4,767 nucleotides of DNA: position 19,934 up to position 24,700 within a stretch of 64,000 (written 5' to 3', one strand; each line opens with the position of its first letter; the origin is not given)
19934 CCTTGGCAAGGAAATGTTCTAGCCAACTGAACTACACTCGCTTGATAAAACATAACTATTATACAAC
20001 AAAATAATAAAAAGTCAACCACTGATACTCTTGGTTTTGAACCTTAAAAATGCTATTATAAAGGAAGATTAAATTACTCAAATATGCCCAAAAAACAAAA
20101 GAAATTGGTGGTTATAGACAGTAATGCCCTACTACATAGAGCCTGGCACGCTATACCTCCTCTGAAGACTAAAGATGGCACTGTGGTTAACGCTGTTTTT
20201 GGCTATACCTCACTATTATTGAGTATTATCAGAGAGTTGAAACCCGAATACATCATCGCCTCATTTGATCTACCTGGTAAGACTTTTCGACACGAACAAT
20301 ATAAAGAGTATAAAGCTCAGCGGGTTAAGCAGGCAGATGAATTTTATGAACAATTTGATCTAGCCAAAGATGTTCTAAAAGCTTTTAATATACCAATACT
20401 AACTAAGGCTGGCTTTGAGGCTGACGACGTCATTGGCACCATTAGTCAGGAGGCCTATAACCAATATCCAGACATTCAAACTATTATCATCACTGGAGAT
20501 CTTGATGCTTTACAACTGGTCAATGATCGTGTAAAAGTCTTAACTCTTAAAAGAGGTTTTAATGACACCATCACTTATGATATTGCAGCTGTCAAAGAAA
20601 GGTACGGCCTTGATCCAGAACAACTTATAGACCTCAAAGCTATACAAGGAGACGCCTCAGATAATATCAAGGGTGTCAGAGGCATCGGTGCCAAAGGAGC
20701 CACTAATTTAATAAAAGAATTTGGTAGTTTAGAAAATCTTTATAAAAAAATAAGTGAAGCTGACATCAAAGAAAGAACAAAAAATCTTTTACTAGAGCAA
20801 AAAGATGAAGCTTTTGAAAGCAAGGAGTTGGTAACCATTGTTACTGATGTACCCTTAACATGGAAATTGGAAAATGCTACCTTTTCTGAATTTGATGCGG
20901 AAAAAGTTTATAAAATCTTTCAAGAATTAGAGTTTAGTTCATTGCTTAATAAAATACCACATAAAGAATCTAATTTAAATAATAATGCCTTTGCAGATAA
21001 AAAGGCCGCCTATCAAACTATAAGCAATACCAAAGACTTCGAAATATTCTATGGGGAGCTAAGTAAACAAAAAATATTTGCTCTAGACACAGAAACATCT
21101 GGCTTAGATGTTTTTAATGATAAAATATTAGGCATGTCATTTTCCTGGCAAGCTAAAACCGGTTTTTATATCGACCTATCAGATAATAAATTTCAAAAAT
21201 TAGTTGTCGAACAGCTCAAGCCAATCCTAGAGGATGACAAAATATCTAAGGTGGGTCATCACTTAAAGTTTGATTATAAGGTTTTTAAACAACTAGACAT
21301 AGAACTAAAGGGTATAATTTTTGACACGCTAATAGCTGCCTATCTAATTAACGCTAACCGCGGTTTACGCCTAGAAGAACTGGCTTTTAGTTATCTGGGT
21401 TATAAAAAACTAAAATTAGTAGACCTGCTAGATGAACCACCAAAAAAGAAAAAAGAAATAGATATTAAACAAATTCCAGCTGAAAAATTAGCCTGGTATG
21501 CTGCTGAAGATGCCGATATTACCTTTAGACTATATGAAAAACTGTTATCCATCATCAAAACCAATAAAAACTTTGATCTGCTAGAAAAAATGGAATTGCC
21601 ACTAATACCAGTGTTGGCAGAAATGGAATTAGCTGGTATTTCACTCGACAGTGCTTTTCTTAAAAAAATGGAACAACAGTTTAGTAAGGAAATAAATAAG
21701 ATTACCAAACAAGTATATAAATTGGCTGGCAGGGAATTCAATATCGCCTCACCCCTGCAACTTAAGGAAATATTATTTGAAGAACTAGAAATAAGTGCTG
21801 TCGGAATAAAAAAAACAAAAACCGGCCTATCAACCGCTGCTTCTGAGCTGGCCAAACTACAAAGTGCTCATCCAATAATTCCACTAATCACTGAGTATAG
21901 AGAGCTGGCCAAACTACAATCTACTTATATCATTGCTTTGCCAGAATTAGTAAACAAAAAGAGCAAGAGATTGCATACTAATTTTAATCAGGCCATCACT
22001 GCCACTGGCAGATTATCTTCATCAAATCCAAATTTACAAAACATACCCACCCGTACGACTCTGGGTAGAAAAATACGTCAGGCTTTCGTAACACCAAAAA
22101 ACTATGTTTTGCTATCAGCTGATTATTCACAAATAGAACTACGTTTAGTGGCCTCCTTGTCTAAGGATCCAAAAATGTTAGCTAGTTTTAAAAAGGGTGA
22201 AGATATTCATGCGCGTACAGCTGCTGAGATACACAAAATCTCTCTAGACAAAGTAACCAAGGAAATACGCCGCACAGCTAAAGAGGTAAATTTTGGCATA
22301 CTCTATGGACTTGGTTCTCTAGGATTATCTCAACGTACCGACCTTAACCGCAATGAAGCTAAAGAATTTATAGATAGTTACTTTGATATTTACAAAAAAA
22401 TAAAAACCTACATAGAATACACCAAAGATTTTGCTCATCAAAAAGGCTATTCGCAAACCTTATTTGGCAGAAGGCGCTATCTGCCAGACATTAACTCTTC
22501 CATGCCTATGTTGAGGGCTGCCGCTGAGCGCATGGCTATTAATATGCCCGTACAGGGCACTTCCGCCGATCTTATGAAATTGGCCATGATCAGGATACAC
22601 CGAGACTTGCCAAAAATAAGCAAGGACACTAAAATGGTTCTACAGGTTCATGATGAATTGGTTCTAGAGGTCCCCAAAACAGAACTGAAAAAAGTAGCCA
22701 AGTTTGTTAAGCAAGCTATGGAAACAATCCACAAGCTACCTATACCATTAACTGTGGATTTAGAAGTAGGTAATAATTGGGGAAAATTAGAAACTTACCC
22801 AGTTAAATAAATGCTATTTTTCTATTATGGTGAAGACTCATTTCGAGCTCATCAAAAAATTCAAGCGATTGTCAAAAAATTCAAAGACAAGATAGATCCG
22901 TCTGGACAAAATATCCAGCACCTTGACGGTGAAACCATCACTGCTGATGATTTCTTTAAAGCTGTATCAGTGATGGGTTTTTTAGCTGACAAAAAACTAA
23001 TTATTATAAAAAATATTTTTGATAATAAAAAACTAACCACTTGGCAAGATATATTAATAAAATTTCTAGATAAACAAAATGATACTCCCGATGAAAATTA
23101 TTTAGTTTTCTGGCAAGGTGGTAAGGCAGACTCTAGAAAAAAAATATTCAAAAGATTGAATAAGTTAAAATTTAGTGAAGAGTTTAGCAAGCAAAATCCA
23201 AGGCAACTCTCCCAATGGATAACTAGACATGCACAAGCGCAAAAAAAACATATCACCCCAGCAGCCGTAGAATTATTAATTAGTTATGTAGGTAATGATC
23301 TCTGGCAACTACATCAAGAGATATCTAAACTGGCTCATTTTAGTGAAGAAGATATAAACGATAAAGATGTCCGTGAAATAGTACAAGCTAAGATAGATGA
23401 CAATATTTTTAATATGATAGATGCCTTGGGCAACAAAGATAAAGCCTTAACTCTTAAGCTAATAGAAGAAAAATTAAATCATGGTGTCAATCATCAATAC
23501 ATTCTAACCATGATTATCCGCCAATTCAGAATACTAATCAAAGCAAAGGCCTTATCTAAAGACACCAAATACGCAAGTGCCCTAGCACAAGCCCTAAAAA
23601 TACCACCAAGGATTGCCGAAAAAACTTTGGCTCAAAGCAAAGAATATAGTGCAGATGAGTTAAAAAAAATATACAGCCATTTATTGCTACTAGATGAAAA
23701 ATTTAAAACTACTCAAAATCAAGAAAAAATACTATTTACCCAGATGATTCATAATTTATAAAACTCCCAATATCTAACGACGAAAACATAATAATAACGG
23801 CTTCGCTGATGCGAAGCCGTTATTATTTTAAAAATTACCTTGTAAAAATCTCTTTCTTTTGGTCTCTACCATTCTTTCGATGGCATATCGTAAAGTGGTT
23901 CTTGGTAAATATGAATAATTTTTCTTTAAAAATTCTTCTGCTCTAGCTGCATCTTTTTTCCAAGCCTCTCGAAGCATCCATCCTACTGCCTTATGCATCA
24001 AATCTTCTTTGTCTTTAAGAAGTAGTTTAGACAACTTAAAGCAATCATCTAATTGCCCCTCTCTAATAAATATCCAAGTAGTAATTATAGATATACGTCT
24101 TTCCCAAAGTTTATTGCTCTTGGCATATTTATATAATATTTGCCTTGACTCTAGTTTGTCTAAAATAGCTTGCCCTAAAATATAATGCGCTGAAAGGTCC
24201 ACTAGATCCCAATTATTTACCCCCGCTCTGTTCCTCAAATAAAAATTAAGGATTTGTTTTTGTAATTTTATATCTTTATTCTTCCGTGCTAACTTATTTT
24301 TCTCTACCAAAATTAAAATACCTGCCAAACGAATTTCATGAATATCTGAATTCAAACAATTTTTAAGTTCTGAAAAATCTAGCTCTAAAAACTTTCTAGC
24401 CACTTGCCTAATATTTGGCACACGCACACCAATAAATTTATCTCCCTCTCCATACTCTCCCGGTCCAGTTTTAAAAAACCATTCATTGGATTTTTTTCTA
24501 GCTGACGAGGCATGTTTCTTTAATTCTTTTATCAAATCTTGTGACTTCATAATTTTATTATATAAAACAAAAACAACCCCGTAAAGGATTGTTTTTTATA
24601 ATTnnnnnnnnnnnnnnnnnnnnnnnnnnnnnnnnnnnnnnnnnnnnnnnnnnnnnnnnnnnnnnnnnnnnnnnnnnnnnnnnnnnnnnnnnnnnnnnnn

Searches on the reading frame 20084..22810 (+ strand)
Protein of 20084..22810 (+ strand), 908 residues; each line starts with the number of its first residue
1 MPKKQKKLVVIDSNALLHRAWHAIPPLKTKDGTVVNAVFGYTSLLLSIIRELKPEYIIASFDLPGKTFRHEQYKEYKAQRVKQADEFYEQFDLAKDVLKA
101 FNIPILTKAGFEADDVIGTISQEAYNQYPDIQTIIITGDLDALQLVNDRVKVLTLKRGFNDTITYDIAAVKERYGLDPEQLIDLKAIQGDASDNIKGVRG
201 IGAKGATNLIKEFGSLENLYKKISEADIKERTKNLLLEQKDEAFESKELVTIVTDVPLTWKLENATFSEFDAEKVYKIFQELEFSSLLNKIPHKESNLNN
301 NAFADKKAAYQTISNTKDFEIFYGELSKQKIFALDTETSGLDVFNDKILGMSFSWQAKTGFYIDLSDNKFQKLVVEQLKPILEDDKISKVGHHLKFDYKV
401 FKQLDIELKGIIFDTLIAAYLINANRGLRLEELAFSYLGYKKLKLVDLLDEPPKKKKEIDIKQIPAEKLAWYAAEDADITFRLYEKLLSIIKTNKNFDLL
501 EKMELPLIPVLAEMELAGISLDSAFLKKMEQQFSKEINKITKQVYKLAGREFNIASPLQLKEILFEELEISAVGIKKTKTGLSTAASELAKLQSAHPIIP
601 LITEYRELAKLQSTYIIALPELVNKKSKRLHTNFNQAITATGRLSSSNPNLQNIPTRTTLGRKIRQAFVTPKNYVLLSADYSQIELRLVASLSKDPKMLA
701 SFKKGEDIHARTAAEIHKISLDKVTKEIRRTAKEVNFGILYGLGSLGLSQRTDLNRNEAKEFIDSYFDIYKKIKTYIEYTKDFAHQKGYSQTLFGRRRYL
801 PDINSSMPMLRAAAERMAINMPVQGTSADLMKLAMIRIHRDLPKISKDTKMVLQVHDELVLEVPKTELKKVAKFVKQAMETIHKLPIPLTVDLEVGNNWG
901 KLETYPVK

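Call 44: search_protein_families(library=pfam, proteins=[window:20084-22810:+], max_evalue=0.0001)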
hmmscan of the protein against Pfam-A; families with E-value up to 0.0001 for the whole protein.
window:20084-22810:+ (908 aa): 5 families
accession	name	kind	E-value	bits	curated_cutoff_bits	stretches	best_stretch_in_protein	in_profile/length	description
PF00476.26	DNA_pol_A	-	1.3e-154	515.2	34.3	1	525-900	3-380/381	DNA polymerase family A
PF02739.22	5_3_exonuc_N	-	1.1e-50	172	34.3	1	7-175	1-164/164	5'-3' exonuclease, N-terminal resolvase-like domain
PF01612.26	DNA_pol_A_exo1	-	3.1e-31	108.9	23.6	1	310-491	1-172/173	3'-5' exonuclease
PF01367.25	5_3_exonuc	-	1.4e-28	99.6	40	1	177-272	2-96/97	5'-3' exonuclease, C-terminal SAM fold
PF22619.2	DNA_polI_exo1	-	2.9e-10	40.5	27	1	344-432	11-95/140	DNA polymerase I, ribonuclease H-like domain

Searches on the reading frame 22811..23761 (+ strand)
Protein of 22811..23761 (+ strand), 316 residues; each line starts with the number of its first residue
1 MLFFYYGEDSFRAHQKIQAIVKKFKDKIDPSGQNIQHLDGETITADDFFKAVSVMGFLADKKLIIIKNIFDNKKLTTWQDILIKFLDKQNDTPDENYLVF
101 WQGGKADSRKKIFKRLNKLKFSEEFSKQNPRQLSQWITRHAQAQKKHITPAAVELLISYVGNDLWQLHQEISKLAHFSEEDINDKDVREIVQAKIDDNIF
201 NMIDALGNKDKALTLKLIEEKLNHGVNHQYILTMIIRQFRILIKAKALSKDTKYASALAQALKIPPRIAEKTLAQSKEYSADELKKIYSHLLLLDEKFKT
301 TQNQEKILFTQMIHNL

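Call 44: search_protein_families(library=pfam, proteins=[window:22811-23761:+], max_evalue=0.0001)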
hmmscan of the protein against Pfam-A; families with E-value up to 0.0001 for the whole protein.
window:22811-23761:+ (316 aa): 2 families
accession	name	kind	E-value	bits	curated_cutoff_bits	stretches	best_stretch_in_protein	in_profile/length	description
PF21694.2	DNA_pol3_delta_C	-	2.9e-23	82.6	27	1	197-314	2-119/121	DNA polymerase III delta subunit, C-terminal domain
PF06144.19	DNA_pol3_delta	-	6.6e-12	45.9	21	1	4-118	2-116/124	DNA polymerase III, delta subunit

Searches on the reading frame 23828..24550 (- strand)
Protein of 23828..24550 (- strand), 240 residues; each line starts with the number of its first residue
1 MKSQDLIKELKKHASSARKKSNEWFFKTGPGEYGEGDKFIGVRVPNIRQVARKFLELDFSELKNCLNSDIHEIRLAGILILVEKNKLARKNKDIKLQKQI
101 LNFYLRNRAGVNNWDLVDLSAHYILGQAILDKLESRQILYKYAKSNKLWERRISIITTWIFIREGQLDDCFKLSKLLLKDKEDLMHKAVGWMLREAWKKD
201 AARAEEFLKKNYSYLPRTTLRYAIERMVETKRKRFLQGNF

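Call 44: search_protein_families(library=pfam, proteins=[window:23828-24550:-], max_evalue=0.0001)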
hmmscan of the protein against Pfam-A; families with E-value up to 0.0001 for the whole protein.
window:23828-24550:- (240 aa): 1 family
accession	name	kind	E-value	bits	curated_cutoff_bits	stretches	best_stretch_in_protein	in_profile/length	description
PF08713.17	DNA_alkylation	-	8.3e-57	192.7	21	1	7-227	2-213/213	DNA alkylation repair enzyme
